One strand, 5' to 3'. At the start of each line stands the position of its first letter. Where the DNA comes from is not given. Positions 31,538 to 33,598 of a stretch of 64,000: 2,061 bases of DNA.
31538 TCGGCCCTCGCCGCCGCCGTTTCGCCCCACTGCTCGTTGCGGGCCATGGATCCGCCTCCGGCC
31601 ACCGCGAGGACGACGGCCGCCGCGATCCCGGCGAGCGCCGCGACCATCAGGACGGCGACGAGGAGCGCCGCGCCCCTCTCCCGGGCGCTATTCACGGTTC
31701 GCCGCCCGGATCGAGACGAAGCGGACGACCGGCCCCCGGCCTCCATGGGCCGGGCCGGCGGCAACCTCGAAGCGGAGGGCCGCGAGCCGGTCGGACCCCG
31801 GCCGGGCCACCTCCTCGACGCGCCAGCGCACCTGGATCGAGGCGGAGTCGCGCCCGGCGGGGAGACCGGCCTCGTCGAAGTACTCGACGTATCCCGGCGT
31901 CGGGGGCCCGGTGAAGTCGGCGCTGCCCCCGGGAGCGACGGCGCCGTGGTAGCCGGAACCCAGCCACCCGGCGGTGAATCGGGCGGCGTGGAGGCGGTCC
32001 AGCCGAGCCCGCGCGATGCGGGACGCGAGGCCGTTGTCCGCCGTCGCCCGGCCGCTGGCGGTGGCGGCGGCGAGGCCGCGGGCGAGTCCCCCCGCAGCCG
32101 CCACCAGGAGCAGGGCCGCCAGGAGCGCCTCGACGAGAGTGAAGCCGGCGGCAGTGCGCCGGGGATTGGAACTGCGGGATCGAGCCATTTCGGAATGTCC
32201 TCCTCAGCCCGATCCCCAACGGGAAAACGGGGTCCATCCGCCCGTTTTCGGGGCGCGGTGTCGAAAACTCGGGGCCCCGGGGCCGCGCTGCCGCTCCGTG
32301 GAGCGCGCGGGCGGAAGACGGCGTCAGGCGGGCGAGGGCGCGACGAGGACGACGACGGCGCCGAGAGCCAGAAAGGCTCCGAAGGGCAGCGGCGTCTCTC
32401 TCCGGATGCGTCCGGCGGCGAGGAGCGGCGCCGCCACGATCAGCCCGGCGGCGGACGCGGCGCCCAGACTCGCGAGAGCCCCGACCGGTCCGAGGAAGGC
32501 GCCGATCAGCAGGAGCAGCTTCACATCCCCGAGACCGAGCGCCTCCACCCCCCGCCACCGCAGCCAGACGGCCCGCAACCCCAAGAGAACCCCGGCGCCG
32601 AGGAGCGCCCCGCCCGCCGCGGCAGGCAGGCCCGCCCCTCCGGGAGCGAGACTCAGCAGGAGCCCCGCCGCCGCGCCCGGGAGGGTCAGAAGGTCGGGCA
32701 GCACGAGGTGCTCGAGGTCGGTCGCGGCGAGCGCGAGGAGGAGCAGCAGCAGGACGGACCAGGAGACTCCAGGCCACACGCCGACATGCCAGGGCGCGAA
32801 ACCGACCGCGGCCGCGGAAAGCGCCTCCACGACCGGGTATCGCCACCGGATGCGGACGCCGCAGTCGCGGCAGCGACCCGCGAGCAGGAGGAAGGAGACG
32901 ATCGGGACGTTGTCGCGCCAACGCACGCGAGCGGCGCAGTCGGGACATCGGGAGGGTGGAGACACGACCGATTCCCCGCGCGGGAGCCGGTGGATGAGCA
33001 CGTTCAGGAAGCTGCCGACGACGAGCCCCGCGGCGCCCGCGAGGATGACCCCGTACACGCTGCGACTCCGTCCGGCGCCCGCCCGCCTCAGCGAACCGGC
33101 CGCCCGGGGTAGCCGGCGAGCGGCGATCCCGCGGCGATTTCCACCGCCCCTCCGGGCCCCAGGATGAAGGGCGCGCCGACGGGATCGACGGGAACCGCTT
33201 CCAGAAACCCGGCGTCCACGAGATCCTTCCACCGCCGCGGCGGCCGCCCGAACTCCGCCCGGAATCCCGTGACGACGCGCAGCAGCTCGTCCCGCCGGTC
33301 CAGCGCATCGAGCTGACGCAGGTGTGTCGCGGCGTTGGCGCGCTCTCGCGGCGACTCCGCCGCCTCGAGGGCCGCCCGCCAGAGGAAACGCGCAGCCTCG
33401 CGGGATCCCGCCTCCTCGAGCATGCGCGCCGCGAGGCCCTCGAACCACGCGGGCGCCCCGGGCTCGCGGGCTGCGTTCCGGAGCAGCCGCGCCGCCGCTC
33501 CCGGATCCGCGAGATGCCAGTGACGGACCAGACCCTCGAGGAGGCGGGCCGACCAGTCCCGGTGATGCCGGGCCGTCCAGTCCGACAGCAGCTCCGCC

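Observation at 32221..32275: Conserved alternating-palindrome element shared by the 5' regions of two separate type IV pilus operons (minor-pilin operon and pilMNOPQ)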

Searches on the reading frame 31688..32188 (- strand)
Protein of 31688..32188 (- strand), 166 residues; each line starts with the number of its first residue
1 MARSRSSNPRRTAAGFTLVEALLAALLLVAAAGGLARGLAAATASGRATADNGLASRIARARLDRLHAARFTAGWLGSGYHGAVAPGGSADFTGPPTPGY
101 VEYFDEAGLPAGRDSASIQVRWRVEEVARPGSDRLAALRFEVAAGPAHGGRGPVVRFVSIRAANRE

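Call 11: search_protein_families(library=pfam, proteins=[window:31688-32188:-], max_evalue=0.01)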
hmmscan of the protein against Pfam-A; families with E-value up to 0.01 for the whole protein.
window:31688-32188:- (166 aa): 1 family
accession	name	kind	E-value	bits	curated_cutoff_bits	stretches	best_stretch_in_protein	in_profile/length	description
PF07963.17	N_methyl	-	0.0091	16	21.2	0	10-35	1-26/27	Prokaryotic N-terminal methylation motif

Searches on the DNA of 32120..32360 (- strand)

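Call 90: build_rna_model(alignment_id=A3, structure=none)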
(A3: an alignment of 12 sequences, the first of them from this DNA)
Model R1 built from alignment A3 (12 sequences, 75 columns); structure: none (sequence only).
model positions 73; base pairs 0; branch points 0; effective number of sequences 12; information 0.58 bits per position. No base pairs: searches with it score sequence only.

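Call 91: search_with_rna_model(model_id=R1, source=window, filters=off, max_evalue=10)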
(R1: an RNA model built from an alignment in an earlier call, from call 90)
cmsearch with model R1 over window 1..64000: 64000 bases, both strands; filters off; matches with E-value up to 10: 99.
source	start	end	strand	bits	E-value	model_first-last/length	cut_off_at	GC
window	32210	32280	-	46.6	1.6e-13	2-71/73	-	0.69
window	50190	50259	-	40.1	1.8e-11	3-72/73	-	0.66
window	33712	33740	+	7.2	0.43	28-56/73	-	0.72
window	7878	7910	-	7.2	0.45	24-56/73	-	0.82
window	34196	34218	+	7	0.52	18-40/73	-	0.83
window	49021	49056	-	6.6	0.7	25-60/73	-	0.83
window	2586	2624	-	6.5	0.75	27-65/73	-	0.72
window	30919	30952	+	6.3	0.84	35-68/73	-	0.74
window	6715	6742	+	6.3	0.85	29-56/73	-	0.86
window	34384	34413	+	6.2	0.89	25-54/73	-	0.77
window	48848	48888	+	6.1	0.99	32-72/73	-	0.83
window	11069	11094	+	6.1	1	26-51/73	-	0.81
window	49386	49423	-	5.8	1.2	28-65/73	-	0.87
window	30836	30876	+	5.8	1.2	26-66/73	-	0.63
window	54289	54333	-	5.7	1.3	26-71/73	-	0.82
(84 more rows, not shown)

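Call 93: search_with_rna_model(model_id=R1, sources=[L001, L033, L034, L035, L036, L037, L038, L039, L040, L041, L042], filters=off, max_evalue=0.5)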
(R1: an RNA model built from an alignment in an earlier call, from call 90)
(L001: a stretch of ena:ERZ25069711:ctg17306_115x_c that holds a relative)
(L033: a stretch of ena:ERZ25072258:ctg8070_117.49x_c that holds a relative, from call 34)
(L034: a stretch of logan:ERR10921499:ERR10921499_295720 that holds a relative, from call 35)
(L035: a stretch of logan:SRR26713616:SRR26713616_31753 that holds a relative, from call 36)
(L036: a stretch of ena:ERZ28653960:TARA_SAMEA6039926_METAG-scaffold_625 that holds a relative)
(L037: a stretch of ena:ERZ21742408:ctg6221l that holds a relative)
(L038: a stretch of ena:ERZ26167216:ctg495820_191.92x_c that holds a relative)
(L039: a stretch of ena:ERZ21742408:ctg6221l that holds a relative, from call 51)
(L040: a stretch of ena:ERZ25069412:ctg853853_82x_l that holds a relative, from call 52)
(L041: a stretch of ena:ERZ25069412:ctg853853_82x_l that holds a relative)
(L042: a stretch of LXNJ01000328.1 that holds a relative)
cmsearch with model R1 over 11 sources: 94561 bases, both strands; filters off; matches with E-value up to 0.5: 11.
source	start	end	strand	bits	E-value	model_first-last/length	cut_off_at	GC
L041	2355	2424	+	49.9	2.1e-14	2-71/73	-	0.51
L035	1678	1745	+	48.1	7.6e-14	4-71/73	-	0.63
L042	2410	2475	+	47.2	1.5e-13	3-68/73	-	0.53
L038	2400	2468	+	45.8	4.1e-13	3-70/73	-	0.55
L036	2429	2498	+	43.6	2.1e-12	2-71/73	-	0.73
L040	7876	7939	+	41.1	1.3e-11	2-65/73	-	0.52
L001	2932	2999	+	39.9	3.2e-11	5-72/73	-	0.6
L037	2470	2529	+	36.9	2.7e-10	5-64/73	-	0.48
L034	6804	6870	+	32.1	9e-09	4-71/73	-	0.73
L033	6771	6839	+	31.1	1.9e-08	4-72/73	-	0.75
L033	6206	6254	-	10.3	0.071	4-54/73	-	0.76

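Call 95: search_with_rna_model(model_id=R1, source=L044, filters=off, max_evalue=1)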
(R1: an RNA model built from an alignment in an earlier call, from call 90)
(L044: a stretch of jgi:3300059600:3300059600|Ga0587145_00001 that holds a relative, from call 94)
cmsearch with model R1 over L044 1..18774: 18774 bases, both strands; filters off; matches with E-value up to 1: 4.
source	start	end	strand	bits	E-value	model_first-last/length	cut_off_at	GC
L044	2384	2424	+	8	0.072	29-69/73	-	0.8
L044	3409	3447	-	7.1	0.14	19-56/73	-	0.69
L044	15269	15300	-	5.7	0.39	35-66/73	-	0.72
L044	8417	8444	+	5.2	0.54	16-39/73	-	0.71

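Call 97: search_rna_families(source=window, start=32120, end=32360, threshold=evalue, max_evalue=1)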
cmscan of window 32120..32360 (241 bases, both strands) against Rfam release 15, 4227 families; matches with E-value up to 1: 0.
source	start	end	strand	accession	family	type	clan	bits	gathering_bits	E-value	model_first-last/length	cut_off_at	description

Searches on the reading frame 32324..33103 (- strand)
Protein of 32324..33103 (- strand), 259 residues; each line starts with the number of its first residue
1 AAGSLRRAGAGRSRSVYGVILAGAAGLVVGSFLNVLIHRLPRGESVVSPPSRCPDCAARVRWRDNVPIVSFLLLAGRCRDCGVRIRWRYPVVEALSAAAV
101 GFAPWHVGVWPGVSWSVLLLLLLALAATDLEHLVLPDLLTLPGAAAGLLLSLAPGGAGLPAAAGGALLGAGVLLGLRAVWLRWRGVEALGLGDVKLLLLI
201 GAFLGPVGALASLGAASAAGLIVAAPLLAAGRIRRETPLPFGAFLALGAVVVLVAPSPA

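Call 33: find_homologous_proteins(query=window:32324-33103:-, max_evalue=1e-20)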
Query window:32324-33103:- (259 aa): 3952 proteins with E <= 1e-20 among 8000 candidates; the best 120 are listed.
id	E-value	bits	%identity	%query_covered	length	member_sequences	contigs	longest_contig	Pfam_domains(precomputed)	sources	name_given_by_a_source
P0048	2.6e-143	494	100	94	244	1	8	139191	PF01478.24,PF06750.19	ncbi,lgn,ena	-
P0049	8.2e-102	358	78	88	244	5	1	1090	PF01478.24,PF06750.19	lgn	-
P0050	4.3e-99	349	76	85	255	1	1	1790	PF01478.24,PF06750.19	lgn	-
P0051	7.7e-85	303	68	89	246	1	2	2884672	PF01478.24,PF06750.19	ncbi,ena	-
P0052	1.6e-74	269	64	85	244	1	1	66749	PF01478.24,PF06750.19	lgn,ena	-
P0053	9.3e-73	263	63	90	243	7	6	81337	PF01478.24,PF06750.19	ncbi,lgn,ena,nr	ncbi:MAG: prepilin peptidase [Acidobacteria bacterium]|nr:prepilin peptidase [Acidobacteriota bacter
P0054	3.6e-72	261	64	90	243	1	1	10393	PF01478.24,PF06750.19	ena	-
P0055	4.3e-72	261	64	90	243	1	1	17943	PF01478.24,PF06750.19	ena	-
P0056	5.0e-72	261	63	90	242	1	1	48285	PF01478.24,PF06750.19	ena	-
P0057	1.1e-71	260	63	90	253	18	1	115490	PF01478.24,PF06750.19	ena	-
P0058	2.0e-71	259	64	90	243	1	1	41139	PF01478.24,PF06750.19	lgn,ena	-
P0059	3.0e-71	258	63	90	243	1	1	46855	PF01478.24,PF06750.19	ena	-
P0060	4.6e-71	258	63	90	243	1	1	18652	PF01478.24,PF06750.19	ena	-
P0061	5.3e-71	257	63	90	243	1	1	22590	PF01478.24,PF06750.19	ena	-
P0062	1.2e-70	256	63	89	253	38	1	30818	PF01478.24,PF06750.19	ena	-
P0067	3.9e-70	254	61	90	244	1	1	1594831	PF01478.24,PF06750.19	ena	-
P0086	4.9e-68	248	59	84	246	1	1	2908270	PF01478.24,PF06750.19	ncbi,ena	-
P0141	4.6e-56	208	54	89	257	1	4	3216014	PF01478.24,PF06750.19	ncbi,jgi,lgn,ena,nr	ncbi:MAG: prepilin peptidase [Thermoanaerobaculaceae bacterium]|jgi:leader peptidase (prepilin pepti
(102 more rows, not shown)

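Call 34: find_encoding_contigs(protein=P0051, flank=6000, max_places=2)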
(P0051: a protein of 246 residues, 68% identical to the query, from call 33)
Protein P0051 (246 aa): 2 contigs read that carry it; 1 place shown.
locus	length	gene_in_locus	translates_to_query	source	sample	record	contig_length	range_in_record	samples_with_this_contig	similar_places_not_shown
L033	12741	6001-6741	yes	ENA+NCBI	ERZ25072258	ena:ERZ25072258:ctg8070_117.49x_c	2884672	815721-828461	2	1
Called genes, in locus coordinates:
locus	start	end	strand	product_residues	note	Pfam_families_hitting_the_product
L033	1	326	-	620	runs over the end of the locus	PF06418:CTP_synth_N, PF00117:GATase, PF07722:Peptidase_C26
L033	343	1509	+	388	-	PF00437:T2SSE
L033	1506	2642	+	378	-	PF00482:T2SSF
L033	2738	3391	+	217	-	PF07963:N_methyl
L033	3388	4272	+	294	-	PF00005:ABC_tran, PF13304:AAA_21 (faint)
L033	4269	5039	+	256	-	-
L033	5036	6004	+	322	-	-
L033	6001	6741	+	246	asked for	PF06750:A24_N_bact, PF01478:Peptidase_A24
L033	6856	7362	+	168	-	-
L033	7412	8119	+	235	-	-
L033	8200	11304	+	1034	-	PF05567:T4P_PilY1 (weak)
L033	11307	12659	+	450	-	-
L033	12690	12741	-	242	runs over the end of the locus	PF01209:Ubie_methyltran, PF13489:Methyltransf_23 (weak), PF13847:Methyltransf_31, PF08241:Methyltransf_11, PF08242:Methyltransf_12 (weak), PF13649:Methyltransf_25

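Call 35: find_encoding_contigs(protein=P0052, flank=6000, max_places=2)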
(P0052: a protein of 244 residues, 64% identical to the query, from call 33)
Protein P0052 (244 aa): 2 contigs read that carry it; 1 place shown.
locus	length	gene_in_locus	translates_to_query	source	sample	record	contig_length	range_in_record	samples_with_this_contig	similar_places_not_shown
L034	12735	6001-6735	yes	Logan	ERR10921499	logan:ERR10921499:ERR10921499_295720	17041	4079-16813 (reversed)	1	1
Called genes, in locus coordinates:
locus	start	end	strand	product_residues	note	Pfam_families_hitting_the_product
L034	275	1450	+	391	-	PF00437:T2SSE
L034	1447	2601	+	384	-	PF00482:T2SSF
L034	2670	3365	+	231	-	PF07963:N_methyl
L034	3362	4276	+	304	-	PF00005:ABC_tran, PF13304:AAA_21 (faint)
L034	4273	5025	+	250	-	-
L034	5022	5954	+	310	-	-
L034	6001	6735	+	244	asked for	PF06750:A24_N_bact, PF01478:Peptidase_A24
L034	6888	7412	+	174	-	-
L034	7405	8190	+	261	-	-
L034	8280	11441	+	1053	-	PF05567:T4P_PilY1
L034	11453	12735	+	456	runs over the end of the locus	-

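Call 36: find_encoding_contigs(protein=P0050, flank=2000, max_places=2)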
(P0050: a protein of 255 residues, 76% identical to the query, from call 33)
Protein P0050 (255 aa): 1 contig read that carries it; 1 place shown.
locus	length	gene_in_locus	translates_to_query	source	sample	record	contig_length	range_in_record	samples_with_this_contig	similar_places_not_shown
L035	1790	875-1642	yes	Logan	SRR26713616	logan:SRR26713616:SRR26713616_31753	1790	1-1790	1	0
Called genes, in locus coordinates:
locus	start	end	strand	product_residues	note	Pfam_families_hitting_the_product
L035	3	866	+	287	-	?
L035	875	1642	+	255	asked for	PF06750:A24_N_bact, PF01478:Peptidase_A24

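Call 51: find_encoding_contigs(protein=P0086, flank=7000, max_places=1)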
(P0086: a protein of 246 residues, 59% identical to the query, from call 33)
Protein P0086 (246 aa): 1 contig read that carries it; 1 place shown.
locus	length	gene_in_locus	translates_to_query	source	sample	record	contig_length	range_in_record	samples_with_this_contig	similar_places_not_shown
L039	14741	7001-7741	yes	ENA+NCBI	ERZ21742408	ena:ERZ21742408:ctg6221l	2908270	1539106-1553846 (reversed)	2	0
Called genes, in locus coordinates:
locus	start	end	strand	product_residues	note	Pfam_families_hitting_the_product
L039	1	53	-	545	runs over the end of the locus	PF03853:YjeF_N, PF01256:Carb_kinase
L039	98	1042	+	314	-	PF02423:OCD_Mu_crystall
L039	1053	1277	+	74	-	PF02416:TatA_B_E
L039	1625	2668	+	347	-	PF00437:T2SSE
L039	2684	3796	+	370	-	PF00482:T2SSF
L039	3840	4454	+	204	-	PF07963:N_methyl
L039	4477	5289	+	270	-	PF00005:ABC_tran, PF13304:AAA_21 (faint)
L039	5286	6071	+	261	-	-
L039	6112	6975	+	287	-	-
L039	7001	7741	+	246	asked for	PF06750:A24_N_bact, PF01478:Peptidase_A24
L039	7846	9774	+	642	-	PF02574:S-methyl_trans, PF02219:MTHFR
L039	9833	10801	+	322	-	PF13519:VWA_2 (faint)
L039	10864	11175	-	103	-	-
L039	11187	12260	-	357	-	PF03150:CCP_MauG, PF00034:Cytochrom_C (weak)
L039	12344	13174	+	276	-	PF13709:DUF4159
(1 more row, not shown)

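Call 52: find_encoding_contigs(protein=P0067, flank=7000, max_places=1)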
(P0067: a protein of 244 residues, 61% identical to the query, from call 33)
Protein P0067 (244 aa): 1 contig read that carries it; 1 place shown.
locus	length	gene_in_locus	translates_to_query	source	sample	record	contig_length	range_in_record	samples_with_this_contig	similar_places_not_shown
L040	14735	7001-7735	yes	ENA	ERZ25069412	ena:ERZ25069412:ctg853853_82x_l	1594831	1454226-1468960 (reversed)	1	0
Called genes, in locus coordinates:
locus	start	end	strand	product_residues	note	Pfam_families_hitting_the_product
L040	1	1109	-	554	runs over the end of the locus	PF06418:CTP_synth_N, PF00117:GATase, PF07722:Peptidase_C26 (weak)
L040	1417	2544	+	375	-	PF00437:T2SSE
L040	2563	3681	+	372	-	PF00482:T2SSF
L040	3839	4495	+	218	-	PF07963:N_methyl (weak)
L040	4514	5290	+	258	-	PF00005:ABC_tran, PF13304:AAA_21 (faint)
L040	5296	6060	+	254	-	-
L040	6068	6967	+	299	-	-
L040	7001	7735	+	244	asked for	PF06750:A24_N_bact, PF01478:Peptidase_A24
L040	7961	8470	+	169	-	-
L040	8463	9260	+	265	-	-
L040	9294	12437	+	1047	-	PF05567:T4P_PilY1 (faint)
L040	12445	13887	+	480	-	-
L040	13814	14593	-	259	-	PF01209:Ubie_methyltran, PF13489:Methyltransf_23, PF08241:Methyltransf_11, PF08242:Methyltransf_12, PF13649:Methyltransf_25, PF13847:Methyltransf_31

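Call 94: find_encoding_contigs(protein=P0141, flank=9000, max_places=1)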
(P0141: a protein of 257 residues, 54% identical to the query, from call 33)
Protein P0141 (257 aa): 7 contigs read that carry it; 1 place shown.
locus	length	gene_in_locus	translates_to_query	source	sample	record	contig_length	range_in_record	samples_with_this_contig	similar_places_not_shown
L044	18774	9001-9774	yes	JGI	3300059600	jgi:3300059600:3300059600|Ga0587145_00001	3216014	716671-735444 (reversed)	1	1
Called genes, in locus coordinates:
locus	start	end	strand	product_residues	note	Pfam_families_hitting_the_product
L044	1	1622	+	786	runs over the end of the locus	PF13649:Methyltransf_25 (faint), PF01564:Spermine_synth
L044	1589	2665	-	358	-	PF13439:Glyco_transf_4, PF20706:GT4-conflict, PF00534:Glycos_transf_1, PF13692:Glyco_trans_1_4, PF13524:Glyco_trans_1_2 (weak)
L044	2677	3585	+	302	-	PF00535:Glycos_transf_2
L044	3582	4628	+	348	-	PF13439:Glyco_transf_4, PF00534:Glycos_transf_1, PF13692:Glyco_trans_1_4, PF13524:Glyco_trans_1_2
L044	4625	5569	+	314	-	PF00535:Glycos_transf_2, PF13641:Glyco_tranf_2_3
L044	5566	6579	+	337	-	PF00953:Glycos_transf_4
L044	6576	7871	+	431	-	PF01266:DAO (faint), PF01593:Amino_oxidase, PF13450:NAD_binding_8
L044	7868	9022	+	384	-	PF13439:Glyco_transf_4, PF13477:Glyco_trans_4_2, PF13579:Glyco_trans_4_4, PF00534:Glycos_transf_1, PF13692:Glyco_trans_1_4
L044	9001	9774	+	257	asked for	PF06750:A24_N_bact, PF01478:Peptidase_A24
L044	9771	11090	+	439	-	PF00512:HisKA, PF13581:HATPase_c_2 (weak), PF02518:HATPase_c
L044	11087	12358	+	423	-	PF00072:Response_reg, PF00158:Sigma54_activat, PF01078:Mg_chelatase (faint), PF14532:Sigma54_activ_2, PF07728:AAA_5, PF25601:AAA_lid_14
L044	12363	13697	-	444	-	PF03841:SelA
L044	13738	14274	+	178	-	-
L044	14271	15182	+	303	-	PF13432:TPR_16 (weak), PF12895:ANAPC3 (weak), PF14559:TPR_19, PF13431:TPR_17 (weak), PF00515:TPR_1 (weak), PF07719:TPR_2 (weak), PF13424:TPR_12 (weak), PF13432:TPR_16, +8 more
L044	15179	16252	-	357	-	PF06071:YchF-GTPase_C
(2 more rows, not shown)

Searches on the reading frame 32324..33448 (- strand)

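Call 11: search_protein_families(library=pfam, proteins=[window:32324-33448:-], max_evalue=0.01)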
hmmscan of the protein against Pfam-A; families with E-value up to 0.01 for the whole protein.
window:32324-33448:- (374 aa): 2 families
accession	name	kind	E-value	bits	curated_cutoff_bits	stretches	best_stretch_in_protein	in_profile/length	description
PF06750.18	A24_N_bact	-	2.3e-32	111.3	23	1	141-221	3-83/84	Bacterial Peptidase A24 N-terminal domain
PF01478.23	Peptidase_A24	-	6.2e-13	49.5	26.5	1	232-339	2-103/104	Type IV leader peptidase family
